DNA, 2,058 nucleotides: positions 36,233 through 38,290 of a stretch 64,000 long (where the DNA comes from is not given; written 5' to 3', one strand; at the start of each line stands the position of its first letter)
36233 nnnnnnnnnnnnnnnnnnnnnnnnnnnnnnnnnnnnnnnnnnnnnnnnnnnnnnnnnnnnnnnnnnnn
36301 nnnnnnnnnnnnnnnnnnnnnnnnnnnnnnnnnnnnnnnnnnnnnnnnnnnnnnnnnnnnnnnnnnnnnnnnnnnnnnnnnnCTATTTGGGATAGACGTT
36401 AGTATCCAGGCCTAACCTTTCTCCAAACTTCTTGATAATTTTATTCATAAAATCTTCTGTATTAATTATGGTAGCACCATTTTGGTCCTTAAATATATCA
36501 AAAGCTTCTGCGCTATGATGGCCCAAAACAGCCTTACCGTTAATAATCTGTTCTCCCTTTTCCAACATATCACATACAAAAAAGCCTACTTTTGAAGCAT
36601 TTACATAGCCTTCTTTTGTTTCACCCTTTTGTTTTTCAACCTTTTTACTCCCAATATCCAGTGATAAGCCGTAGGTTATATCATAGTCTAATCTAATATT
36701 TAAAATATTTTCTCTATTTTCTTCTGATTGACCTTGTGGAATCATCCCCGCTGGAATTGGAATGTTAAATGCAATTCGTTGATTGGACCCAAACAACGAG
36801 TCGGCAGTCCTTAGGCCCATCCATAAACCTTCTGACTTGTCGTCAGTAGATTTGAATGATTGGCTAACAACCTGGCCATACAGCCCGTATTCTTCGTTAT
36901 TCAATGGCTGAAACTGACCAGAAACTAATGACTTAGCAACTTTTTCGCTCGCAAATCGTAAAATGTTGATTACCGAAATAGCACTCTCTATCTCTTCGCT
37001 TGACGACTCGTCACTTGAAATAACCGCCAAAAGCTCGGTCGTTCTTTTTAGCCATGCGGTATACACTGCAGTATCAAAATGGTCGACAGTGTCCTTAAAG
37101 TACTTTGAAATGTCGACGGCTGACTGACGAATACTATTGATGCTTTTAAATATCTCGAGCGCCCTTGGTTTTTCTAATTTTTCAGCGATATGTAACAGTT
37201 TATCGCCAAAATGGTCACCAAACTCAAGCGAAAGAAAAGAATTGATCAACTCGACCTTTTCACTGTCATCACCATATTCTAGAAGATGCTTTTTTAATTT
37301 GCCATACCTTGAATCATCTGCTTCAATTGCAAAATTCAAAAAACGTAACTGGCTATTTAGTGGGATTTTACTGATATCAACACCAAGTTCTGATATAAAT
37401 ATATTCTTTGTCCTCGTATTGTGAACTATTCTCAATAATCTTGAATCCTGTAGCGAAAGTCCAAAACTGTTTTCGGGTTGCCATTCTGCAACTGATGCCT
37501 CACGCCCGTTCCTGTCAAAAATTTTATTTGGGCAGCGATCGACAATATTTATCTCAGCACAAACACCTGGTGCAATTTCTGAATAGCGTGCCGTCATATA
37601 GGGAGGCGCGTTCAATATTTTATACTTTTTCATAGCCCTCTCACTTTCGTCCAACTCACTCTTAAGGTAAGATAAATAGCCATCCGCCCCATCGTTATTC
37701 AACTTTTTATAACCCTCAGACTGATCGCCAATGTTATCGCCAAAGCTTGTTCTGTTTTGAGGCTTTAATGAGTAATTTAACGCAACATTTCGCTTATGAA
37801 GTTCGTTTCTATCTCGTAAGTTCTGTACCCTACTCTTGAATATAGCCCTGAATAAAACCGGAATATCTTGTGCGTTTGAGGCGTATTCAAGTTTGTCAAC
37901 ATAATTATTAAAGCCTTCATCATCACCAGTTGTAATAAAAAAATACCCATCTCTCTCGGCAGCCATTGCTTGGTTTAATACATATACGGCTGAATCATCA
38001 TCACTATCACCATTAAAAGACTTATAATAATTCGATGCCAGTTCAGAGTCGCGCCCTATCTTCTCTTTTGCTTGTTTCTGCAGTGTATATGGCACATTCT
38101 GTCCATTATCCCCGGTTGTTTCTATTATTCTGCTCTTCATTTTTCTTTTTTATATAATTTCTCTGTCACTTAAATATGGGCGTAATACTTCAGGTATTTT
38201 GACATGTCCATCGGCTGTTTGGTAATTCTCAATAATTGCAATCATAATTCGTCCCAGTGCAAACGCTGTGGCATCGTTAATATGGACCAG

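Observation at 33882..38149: Accessory islet between hpf and serS: two orphan proteins, a ring-nuclease remnant, a long non-coding stretch and a wHTH regulator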

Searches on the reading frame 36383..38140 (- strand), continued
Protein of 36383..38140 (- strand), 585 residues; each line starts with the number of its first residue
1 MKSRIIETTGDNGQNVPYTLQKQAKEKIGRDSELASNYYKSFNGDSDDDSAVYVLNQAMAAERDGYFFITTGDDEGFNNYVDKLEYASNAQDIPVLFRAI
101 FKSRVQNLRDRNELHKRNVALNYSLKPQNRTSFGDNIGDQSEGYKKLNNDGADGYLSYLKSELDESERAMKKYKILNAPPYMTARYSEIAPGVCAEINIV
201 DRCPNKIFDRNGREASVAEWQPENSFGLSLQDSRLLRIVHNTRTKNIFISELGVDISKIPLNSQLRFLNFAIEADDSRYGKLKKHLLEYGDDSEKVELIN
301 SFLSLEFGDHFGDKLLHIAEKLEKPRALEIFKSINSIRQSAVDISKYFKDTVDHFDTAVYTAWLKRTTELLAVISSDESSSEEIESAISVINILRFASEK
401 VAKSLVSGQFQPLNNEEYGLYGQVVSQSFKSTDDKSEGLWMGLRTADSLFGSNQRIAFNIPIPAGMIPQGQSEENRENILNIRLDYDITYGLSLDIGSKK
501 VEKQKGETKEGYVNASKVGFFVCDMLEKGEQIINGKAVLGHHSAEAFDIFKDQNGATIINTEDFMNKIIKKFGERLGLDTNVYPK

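Call 62: fold_search(model_id=the predicted structure, library=pdb)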
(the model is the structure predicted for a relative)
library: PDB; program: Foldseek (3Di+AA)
matches with E <= 10: 49; with E <= 0.001: 0
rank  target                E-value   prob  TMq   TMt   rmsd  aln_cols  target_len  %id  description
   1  9dd2                  1.9e-01  0.35  0.11  0.20  14.1       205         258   18  Crystal Structure of Designed allosteric facilitated dissociation switch AS5 (released 2025-08-20)
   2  9dd1_A                1.2e+00  0.12  0.13  0.22  13.5       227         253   17  Designed allosteric facilitated dissociation switch AS1 in complex state THE with methylated lysines (released 2025-08-20)
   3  6xi6                  1.7e+00  0.12  0.10  0.18  15.3       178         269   12  Hierarchical design of multi-scale protein complexes by combinatorial assembly of oligomeric helical bundle and repeat p (released 2021-06-02)
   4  6yfr_AA               1.9e+00  0.16  0.10  0.35  13.5       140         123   11  Virus-like particle of bacteriophage NT-391 (released 2020-09-02)
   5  7rmy                  2.8e+00  0.14  0.14  0.28  15.9       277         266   14  De Novo designed tunable protein pockets, D_3-337 (released 2022-08-03)
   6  8b3e_A                2.8e+00  0.03  0.09  0.12  29.3       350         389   10  Variant Surface Glycoprotein VSG397 (released 2023-01-25)
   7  6n4n_F                3.1e+00  0.20  0.14  0.37  11.9       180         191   14  Crystal structure of the designed protein DNCR2/danoprevir/NS3a complex (released 2019-09-11)
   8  6yf7_AA               3.5e+00  0.30  0.10  0.39   5.0        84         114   11  Virus-like particle of bacteriophage AC (released 2020-09-02)
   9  6xss_A                3.5e+00  0.13  0.15  0.29  17.4       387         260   11  CryoEM structure of designed helical fusion protein C4_nat_HFuse-7900 (released 2020-12-23)
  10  8sfg_D                3.5e+00  0.03  0.10  0.15  21.9       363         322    9  Crystal Structure of the Open Unbound Catalytically Inactive Makes Caterpillars Floppy-like (MCF) Effector from Vibrio (released 2024-06-05)
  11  8f6r_A                3.7e+00  0.23  0.16  0.36   8.1       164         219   16  CryoEM structure of designed modular protein oligomer C6-79 (released 2023-11-29)
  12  7vmw_B                4.1e+00  0.08  0.07  0.12   7.9        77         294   14  Crystal structure of LimF prenyltransferase bound with a peptide substrate and GSPP (released 2022-08-03)
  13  8e55_A                4.1e+00  0.06  0.10  0.21  15.2       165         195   16  Design of Diverse Asymmetric Pockets in de novo Homo-oligomeric Proteins (released 2023-01-25)
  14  7unj_B                4.7e+00  0.09  0.14  0.29  12.6       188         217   14  De novo designed chlorophyll dimer protein with Zn pheophorbide a methyl ester matching geometry of purple bacterial s (released 2023-04-19)
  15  5kf0_A                4.7e+00  0.04  0.06  0.07  12.3       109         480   15  Crystal structure of an Aldedhyde dehydrogenase from Burkholderia vietnamiensis (released 2016-11-09)
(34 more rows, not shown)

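Call 64: search_solved_structures(query=A4, max_evalue=1)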
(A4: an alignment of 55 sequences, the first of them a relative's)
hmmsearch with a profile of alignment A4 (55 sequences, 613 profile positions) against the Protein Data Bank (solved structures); distinct sequences matched with E-value up to 1: 1.
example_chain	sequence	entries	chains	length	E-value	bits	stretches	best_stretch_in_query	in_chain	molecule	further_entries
7qwa_A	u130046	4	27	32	0.47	12.7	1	403-427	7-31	CC-Type2-(UgUe)4 | CC-Type2-(Ue)4 | CC-Type2-(Ug)4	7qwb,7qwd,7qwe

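Call 65: fold_search(model_id=the predicted structure, library=viral)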
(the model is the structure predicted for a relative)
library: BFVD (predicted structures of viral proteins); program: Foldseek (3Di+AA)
matches with E <= 10: 147; with E <= 0.001: 0
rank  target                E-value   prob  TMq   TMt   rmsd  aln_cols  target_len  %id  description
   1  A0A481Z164            1.3e-02  0.33  0.10  0.09  25.1       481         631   12  Uncharacterized protein [Mimivirus LCMiAC02]
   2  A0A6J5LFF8            6.8e-02  0.33  0.14  0.09  23.4       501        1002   10  Uncharacterized protein [uncultured Caudovirales phage]
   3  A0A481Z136            2.8e-01  0.08  0.10  0.08  26.0       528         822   11  Uncharacterized protein [Mimivirus LCMiAC01]
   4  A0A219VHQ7            3.7e-01  0.15  0.14  0.10  19.9       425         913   11  (no name in the UniProt tables at hand)
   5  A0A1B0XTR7            4.4e-01  0.10  0.09  0.08  30.9       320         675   14  (no name in the UniProt tables at hand)
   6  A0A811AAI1            5.8e-01  0.07  0.12  0.11  22.7       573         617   11  (no name in the UniProt tables at hand)
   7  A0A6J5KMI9            6.6e-01  0.08  0.10  0.07  23.1       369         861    7  PcfJ-like protein [uncultured Caudovirales phage]
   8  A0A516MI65            6.6e-01  0.08  0.11  0.10  28.3       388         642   10  (no name in the UniProt tables at hand)
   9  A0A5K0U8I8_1          6.6e-01  0.07  0.11  0.07  32.7       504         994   11  Kinesin motor domain-containing protein [Yasminevirus sp. GU-2018]
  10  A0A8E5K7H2            7.6e-01  0.18  0.14  0.12  15.9       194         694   11  (no name in the UniProt tables at hand)
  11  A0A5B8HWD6            7.9e-01  0.13  0.12  0.14  19.9       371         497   13  Uncharacterized protein [Mimiviridae sp. ChoanoV1]
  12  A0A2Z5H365            8.3e-01  0.08  0.11  0.07  37.5       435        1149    9  Tail length tape-measure protein [Escherichia phage Halfdan]
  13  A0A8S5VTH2            8.3e-01  0.06  0.08  0.16  19.2       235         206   10  (no name in the UniProt tables at hand)
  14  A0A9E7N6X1            8.7e-01  0.11  0.15  0.07  34.9       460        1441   11  (no name in the UniProt tables at hand)
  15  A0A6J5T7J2            8.7e-01  0.05  0.11  0.10  20.4       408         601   12  Uncharacterized protein (Fragment) [uncultured Caudovirales phage]
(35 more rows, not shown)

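Call 67: find_related_loci(query=A4, collection=viral_contigs, flank=8000)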
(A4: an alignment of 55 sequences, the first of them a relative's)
Query A4 (585 aa) in viral_contigs; peptide patterns used: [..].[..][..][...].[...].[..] (x = any residue, [..] = any of these).
40 stretches matched a pattern, but none encodes a relative of the query by tblastn (E <= 1e-3).

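Call 68: find_related_loci(query=A4, collection=metagenome_contigs, flank=8000)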
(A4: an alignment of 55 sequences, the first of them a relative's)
Query A4 (585 aa) in metagenome_contigs; peptide patterns used: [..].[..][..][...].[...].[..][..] (x = any residue, [..] = any of these).
53 stretches matched a pattern; 8 encode a relative of the query (tblastn E <= 1e-3); 8 distinct loci.
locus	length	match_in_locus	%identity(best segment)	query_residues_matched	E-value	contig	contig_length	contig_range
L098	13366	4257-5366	35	140-548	8e-64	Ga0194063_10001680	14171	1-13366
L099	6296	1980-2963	28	222-578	4e-26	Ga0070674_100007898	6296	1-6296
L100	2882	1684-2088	28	239-374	2e-14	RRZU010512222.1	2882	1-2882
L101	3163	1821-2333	26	231-394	1e-11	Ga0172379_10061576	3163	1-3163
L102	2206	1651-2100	26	175-320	1e-7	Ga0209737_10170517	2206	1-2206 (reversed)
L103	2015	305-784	24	181-337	2e-7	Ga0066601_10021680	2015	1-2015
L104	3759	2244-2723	24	181-337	2e-7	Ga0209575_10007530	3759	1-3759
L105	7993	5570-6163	25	239-435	9e-7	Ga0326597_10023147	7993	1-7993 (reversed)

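Call 71: search_protein_families(library=pfam, max_evalue=0.01, proteins=[L098:687-3257:+, L099:223-930:+, L105:840-3758:+, L105:3807-4658:+, L098:6536-6853:+, L098:7065-7580:+, L098:7741-8043:+, L098:8298-9266:+, L098:9332-9964:+, L098:9976-10848:+])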
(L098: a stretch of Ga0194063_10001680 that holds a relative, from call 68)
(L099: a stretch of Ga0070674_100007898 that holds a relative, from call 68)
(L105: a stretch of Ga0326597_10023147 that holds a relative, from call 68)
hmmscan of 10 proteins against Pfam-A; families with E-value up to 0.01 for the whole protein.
L098:687-3257:+ (856 aa): 3 families
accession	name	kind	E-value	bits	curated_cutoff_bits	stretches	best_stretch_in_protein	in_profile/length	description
PF00476.26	DNA_pol_A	-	2.7e-135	451.6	34.3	1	483-854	4-380/381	DNA polymerase family A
PF02739.22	5_3_exonuc_N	-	3.5e-48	163.8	34.3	1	15-182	2-164/164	5'-3' exonuclease, N-terminal resolvase-like domain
PF01367.25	5_3_exonuc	-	6.3e-27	94.3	40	1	184-276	2-95/97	5'-3' exonuclease, C-terminal SAM fold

L099:223-930:+ (235 aa): 2 families
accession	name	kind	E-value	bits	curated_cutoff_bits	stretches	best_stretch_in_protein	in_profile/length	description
PF08713.17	DNA_alkylation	-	8e-61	205.9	21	1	15-220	14-213/213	DNA alkylation repair enzyme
PF13646.12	HEAT_2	-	0.0053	17.4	27.7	0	131-210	4-80/88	HEAT repeats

L105:840-3758:+ (972 aa): 6 families
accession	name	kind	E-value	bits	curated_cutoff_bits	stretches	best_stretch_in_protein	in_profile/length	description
PF00133.28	tRNA-synt_1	-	1.2e-122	410.1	22.7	1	15-642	2-403/414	tRNA synthetases class I (I, L, M and V)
PF08264.19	Anticodon_1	-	4e-34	118.1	25.1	1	695-839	1-145/148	Anticodon-binding domain of tRNA ligase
PF19302.4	DUF5915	-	5e-20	72.3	27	1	867-970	93-193/195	Domain of unknown function (DUF5915)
PF09334.17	tRNA-synt_1g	-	4.7e-19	68.9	20.1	2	581-675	294-386/391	tRNA synthetases class I (M)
PF01406.26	tRNA-synt_1e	-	4.6e-05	23.4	27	1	607-643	246-282/301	tRNA synthetases class I (C) catalytic domain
PF01921.24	tRNA-synt_1f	-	0.00023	20.6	27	1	590-661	260-328/360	tRNA synthetases class I (K)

L105:3807-4658:+ (283 aa): 0 families

L098:6536-6853:+ (105 aa): 1 family
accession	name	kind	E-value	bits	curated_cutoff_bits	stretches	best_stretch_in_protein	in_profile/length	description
PF13208.11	TerB_N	-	0.00083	19.6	25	1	44-93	118-159/207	TerB N-terminal domain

L098:7065-7580:+ (171 aa): 0 families

L098:7741-8043:+ (100 aa): 0 families

L098:8298-9266:+ (322 aa): 0 families

L098:9332-9964:+ (210 aa): 0 families

L098:9976-10848:+ (290 aa): 4 families
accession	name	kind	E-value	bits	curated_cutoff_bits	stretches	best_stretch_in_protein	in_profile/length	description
PF01149.29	Fapy_DNA_glyco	-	3e-31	108.9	25.5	1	1-129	1-116/117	Formamidopyrimidine-DNA glycosylase N-terminal domain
PF06831.19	H2TH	-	3.3e-27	94.7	34.7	1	147-236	1-89/93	Formamidopyrimidine-DNA glycosylase H2TH domain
PF06827.20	zf-FPG_IleRS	-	1.1e-10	41.5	21.3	1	260-287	1-28/30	Zinc finger found in FPG and IleRS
PF13453.11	Zn_ribbon_TFIIB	-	0.0037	17.1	22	1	263-286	2-25/41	Transcription factor zinc-finger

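Call 72: search_protein_families(library=pfam, max_evalue=0.01, proteins=[L099:3832-4086:+, L099:4521-5741:+, L096:4225-5262:+, L096:5505-6110:+, L096:6808-7731:+, L083:6094-6456:+, L083:6520-6969:+, L098:11005-11910:+])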
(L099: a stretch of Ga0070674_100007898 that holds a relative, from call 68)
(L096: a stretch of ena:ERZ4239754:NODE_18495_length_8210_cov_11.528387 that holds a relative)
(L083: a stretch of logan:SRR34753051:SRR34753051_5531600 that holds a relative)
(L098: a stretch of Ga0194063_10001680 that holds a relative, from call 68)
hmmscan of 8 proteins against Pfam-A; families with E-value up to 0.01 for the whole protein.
L099:3832-4086:+ (84 aa): 0 families

L099:4521-5741:+ (406 aa): 0 families

L096:4225-5262:+ (345 aa): 0 families

L096:5505-6110:+ (201 aa): 0 families

L096:6808-7731:+ (307 aa): 0 families

L083:6094-6456:+ (120 aa): 0 families

L083:6520-6969:+ (149 aa): 0 families

L098:11005-11910:+ (301 aa): 2 families
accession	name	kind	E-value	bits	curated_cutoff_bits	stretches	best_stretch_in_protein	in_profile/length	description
PF21694.2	DNA_pol3_delta_C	-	4.9e-09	36.7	27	1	185-297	3-120/121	DNA polymerase III delta subunit, C-terminal domain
PF06144.19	DNA_pol3_delta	-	3.3e-05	24.3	21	1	27-110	31-122/124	DNA polymerase III, delta subunit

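Call 97: find_encoding_contigs(protein=P0272, flank=5000)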
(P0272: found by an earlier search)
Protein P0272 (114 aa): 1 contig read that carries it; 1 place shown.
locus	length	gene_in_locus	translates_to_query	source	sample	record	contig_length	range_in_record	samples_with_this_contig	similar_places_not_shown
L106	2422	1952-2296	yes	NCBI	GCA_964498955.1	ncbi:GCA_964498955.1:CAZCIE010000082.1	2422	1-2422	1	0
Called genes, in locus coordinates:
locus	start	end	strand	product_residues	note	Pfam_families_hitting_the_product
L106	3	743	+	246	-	?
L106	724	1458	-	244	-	PF01978:TrmB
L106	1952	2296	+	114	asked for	PF08960:STIV_B116-like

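Call 102: find_encoding_contigs(protein=P0274, flank=5000)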
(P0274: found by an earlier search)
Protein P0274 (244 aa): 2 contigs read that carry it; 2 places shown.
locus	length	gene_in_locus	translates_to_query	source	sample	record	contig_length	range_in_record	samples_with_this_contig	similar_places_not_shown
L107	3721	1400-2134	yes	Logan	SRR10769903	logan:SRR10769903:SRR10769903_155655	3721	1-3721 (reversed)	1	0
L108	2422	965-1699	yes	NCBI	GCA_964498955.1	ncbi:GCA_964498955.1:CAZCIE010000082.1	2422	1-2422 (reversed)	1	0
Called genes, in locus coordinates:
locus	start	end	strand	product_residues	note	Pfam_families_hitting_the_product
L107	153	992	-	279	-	-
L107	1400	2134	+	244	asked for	PF01978:TrmB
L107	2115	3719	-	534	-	?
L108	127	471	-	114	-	PF08960:STIV_B116-like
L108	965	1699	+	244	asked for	PF01978:TrmB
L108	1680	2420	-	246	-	?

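Call 109: search_protein_families(library=pfam, alignment_id=A4, max_evalue=0.01)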
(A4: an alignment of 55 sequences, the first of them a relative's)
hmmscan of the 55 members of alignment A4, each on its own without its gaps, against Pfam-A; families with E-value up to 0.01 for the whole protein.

A. member 1, P0001 (585 aa): 0 families

B. families by the number of members that match (of 55 scanned): 4 families
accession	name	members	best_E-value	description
PF04079.22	SMC_ScpB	1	0.0015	Segregation and condensation complex subunit ScpB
PF21139.3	BT_MCC_alpha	1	0.0027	Methylcrotonyl-CoA carboxylase, alpha-subunit, BT domain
PF20651.3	EXOC6_Sec15_N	1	0.0039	Exocyst complex component EXOC6/Sec15, N-terminal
PF13747.11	DUF4164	1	0.0056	Domain of unknown function (DUF4164)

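Call 110: search_protein_families(library=padloc, max_evalue=0.01, proteins=[L107:153-992:-, L096:4225-5262:+, L096:5505-6110:+, L096:6808-7731:+, L098:7065-7580:+, L098:8298-9266:+, L098:9332-9964:+, L099:4521-5741:+])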
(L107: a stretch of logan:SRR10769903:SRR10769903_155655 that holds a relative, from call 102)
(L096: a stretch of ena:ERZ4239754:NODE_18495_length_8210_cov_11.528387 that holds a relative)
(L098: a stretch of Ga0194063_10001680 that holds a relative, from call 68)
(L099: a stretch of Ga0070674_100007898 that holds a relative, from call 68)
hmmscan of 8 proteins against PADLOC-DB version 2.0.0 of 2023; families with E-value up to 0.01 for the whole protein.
L107:153-992:- (279 aa): 0 families

L096:4225-5262:+ (345 aa): 0 families

L096:5505-6110:+ (201 aa): 0 families

L096:6808-7731:+ (307 aa): 0 families

L098:7065-7580:+ (171 aa): 1 family
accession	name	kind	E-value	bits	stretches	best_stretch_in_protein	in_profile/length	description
PDLC03821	Drt1b|RTasTM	-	0.0005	18.3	1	2-69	84-149/151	DRT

L098:8298-9266:+ (322 aa): 0 families

L098:9332-9964:+ (210 aa): 0 families

L099:4521-5741:+ (406 aa): 0 families

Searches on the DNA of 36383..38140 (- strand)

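Call 25: search_rna_families(sources=[L081, L083], threshold=evalue, max_evalue=1)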
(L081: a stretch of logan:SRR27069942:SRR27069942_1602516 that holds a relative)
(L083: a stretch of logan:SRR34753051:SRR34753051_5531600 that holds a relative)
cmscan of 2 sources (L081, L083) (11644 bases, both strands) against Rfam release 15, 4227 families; matches with E-value up to 1: 0.
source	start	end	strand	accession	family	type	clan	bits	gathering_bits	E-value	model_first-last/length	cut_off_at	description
